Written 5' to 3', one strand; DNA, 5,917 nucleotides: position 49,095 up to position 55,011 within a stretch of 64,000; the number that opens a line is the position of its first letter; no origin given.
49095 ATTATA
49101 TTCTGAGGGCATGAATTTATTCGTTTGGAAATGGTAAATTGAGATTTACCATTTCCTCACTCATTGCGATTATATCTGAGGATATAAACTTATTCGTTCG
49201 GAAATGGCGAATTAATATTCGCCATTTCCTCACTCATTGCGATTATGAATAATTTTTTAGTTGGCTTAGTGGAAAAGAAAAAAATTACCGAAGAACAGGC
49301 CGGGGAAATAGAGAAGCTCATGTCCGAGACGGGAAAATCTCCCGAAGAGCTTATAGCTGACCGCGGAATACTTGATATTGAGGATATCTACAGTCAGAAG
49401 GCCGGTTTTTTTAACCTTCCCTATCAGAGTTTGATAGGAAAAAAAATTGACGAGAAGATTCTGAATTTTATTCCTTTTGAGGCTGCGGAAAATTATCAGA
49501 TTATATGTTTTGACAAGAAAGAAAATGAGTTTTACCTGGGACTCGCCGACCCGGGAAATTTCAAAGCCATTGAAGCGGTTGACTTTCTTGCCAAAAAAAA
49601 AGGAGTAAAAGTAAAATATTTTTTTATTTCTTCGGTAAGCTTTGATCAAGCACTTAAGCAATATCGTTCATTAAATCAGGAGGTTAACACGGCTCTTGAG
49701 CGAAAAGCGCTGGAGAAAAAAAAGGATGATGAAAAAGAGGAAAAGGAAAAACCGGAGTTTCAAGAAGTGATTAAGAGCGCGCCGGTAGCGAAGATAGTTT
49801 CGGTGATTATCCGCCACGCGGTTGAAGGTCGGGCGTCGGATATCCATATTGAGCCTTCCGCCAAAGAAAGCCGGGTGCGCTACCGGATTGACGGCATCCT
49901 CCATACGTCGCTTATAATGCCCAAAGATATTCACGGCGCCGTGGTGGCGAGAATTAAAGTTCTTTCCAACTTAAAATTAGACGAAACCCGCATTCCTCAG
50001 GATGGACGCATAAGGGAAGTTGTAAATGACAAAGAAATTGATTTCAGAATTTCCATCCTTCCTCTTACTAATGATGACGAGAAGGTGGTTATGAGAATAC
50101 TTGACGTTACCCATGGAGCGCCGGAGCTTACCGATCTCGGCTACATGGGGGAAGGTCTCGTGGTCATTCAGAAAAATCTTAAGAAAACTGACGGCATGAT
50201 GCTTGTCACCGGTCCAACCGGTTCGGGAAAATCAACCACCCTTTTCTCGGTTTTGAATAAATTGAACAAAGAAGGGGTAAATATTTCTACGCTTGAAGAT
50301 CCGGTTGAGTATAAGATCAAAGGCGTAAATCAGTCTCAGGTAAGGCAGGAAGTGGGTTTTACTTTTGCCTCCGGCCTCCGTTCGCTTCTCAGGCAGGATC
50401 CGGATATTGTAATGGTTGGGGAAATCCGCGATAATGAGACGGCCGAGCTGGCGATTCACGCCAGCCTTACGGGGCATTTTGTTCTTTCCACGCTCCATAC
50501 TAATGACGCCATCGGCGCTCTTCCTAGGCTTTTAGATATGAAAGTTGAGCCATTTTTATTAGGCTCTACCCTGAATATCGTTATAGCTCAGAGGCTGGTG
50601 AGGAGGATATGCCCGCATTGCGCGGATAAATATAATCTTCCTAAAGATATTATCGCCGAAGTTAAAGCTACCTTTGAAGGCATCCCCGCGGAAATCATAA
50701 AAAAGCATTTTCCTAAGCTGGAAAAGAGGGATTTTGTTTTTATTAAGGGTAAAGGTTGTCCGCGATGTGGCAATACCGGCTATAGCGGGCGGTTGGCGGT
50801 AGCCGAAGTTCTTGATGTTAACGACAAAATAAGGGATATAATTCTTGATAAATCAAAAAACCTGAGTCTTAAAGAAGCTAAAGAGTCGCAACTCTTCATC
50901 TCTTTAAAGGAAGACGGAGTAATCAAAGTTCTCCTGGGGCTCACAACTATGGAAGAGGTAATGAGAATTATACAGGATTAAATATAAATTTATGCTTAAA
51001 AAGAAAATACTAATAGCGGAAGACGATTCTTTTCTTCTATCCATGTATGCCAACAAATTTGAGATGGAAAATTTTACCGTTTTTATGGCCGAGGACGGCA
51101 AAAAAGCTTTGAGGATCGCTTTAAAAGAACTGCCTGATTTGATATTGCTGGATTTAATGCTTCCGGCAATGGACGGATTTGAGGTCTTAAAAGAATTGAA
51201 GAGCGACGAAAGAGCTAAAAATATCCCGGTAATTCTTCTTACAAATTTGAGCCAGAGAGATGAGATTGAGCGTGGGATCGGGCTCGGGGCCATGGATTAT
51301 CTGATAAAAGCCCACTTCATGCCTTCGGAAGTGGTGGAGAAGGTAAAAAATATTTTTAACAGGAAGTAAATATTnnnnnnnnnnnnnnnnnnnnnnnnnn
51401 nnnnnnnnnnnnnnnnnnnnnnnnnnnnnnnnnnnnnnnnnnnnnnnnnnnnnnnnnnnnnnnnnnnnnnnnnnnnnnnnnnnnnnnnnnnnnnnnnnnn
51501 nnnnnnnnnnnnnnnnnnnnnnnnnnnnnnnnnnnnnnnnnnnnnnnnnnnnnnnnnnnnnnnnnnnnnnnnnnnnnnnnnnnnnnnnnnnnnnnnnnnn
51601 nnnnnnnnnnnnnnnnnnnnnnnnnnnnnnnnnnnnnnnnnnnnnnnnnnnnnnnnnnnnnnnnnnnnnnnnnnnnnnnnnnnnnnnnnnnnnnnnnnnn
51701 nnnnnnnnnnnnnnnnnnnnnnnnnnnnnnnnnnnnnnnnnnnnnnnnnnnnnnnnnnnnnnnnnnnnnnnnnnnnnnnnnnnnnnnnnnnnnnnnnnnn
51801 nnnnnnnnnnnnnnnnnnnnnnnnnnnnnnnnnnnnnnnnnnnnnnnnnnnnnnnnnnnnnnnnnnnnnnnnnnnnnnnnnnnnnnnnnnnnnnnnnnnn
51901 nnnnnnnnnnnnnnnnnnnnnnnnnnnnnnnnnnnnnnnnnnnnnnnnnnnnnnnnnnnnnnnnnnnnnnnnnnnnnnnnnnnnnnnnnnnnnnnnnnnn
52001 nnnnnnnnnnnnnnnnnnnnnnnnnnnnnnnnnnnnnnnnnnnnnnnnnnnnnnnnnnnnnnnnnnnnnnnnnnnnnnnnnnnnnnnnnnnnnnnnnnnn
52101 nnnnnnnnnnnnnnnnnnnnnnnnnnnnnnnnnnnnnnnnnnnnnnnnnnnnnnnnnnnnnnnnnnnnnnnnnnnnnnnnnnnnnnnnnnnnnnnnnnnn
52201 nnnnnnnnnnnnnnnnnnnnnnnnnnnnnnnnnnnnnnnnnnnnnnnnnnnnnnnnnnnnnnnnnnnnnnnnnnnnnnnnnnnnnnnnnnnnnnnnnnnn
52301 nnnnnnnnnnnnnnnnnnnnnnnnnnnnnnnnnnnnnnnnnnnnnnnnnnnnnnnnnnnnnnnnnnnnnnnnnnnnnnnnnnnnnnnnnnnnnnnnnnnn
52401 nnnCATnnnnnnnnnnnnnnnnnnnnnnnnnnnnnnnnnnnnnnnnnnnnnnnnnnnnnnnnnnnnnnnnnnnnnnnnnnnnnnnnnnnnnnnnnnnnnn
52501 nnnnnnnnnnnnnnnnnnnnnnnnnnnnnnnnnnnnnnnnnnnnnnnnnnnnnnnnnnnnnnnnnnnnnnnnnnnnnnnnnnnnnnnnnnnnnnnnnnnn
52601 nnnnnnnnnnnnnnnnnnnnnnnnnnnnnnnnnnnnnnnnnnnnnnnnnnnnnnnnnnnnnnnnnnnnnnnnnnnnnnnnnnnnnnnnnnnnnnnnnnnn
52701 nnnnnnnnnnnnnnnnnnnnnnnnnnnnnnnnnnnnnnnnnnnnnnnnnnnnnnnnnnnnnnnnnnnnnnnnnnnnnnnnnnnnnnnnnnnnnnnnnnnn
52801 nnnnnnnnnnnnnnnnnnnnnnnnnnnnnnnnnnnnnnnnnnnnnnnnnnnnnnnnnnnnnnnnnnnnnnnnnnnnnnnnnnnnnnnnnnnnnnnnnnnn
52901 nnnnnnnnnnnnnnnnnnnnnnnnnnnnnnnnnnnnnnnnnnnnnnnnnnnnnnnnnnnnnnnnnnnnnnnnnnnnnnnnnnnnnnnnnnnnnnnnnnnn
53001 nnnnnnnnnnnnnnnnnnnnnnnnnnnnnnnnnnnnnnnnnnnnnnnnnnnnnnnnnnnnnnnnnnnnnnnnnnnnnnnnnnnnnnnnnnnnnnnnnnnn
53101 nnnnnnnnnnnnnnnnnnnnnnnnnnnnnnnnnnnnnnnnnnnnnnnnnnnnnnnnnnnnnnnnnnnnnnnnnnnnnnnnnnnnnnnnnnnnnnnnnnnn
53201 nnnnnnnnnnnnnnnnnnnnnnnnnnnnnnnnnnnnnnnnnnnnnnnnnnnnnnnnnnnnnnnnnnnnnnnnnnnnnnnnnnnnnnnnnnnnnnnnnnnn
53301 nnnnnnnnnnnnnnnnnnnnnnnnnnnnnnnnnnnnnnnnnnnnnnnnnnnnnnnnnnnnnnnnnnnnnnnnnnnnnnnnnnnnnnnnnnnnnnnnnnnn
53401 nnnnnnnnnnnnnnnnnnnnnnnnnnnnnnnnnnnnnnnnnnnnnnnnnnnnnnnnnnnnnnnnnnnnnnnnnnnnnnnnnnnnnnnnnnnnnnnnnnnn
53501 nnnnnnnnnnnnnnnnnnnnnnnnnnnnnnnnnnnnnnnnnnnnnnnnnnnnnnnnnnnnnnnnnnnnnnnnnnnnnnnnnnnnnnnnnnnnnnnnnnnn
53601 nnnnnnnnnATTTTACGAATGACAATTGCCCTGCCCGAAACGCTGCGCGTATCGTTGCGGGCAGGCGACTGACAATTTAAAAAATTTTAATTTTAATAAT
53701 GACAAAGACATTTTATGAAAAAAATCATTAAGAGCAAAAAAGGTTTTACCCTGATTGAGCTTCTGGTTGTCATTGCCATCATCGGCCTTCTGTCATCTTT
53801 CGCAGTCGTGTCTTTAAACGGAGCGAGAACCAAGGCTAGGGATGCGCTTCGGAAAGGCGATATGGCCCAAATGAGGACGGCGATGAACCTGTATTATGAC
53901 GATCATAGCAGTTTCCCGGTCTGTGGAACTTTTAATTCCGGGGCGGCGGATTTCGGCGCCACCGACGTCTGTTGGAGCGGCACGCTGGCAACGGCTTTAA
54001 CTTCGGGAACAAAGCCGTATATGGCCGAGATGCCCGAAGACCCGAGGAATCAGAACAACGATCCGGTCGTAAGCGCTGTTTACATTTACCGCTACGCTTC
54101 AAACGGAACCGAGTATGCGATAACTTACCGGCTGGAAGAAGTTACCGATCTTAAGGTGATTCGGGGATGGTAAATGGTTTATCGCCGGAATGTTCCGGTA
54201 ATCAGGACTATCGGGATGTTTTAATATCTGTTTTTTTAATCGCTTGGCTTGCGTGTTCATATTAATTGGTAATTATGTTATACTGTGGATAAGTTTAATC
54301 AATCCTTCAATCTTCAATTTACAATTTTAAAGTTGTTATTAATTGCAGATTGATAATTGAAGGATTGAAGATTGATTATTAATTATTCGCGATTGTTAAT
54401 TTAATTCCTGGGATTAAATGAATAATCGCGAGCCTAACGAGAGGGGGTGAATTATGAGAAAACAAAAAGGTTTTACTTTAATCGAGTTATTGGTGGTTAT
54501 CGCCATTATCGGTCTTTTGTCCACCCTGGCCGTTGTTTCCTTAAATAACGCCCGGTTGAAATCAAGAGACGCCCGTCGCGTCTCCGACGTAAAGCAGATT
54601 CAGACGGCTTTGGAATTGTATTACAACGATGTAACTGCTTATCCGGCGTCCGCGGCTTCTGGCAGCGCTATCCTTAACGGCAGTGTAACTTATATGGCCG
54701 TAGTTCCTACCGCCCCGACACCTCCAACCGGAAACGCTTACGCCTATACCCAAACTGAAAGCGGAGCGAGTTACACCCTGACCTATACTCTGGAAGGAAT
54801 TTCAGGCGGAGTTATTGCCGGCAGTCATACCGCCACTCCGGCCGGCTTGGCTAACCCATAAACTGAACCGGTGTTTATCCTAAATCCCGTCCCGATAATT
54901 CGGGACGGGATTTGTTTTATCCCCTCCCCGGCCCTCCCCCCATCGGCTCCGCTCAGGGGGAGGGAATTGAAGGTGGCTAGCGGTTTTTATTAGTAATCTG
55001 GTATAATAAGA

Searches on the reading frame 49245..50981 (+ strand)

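Call 48: search_protein_families(library=pfam, proteins=[window:49245-50981:+], max_evalue=0.001)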
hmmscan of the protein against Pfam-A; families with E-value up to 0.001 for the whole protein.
window:49245-50981:+ (578 aa): 4 families
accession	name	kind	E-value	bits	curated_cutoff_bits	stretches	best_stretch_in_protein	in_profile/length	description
PF00437.27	T2SSE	-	9.4e-122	406.7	24.9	1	177-574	4-370/370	Type II/IV secretion system protein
PF05157.20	MshEN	-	1.6e-08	34.8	23.1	1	56-142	1-85/90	MshEN domain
PF13401.12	AAA_22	-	5e-05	24.1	27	1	314-376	3-60/130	AAA domain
PF20720.3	nSTAND3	-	0.00084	19.5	27.2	0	314-357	15-58/155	Novel STAND NTPase 3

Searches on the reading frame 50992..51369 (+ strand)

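Call 87: search_protein_families(library=pfam, proteins=[window:50992-51369:+], max_evalue=0.01)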
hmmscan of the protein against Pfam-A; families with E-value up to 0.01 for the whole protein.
window:50992-51369:+ (125 aa): 1 family
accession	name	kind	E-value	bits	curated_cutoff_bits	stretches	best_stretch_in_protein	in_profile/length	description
PF00072.30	Response_reg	-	1.1e-23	84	30.2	1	6-118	1-110/111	Response regulator receiver domain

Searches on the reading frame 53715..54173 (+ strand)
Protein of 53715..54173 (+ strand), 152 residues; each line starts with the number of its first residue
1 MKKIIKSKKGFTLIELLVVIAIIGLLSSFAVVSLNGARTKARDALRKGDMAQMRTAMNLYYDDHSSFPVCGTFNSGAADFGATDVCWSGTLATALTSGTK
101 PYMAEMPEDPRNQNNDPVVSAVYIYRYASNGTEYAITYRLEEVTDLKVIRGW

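Call 87: search_protein_families(library=pfam, proteins=[window:53715-54173:+], max_evalue=0.01)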
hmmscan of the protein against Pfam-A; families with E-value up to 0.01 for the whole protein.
window:53715-54173:+ (152 aa): 1 family
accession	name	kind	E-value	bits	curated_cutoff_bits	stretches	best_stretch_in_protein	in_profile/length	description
PF07963.17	N_methyl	-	6.2e-09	35.5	21.2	1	6-30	2-26/27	Prokaryotic N-terminal methylation motif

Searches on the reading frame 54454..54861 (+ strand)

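Call 87: search_protein_families(library=pfam, proteins=[window:54454-54861:+], max_evalue=0.01)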
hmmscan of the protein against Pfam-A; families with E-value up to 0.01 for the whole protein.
window:54454-54861:+ (135 aa): 2 families
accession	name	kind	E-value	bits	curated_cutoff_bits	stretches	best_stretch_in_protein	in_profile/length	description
PF07963.17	N_methyl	-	6.4e-11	41.8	21.2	1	1-26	1-26/27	Prokaryotic N-terminal methylation motif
PF08334.16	T2SSG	-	0.00056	20.4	21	1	37-109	9-87/108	Type II secretion system (T2SS), protein G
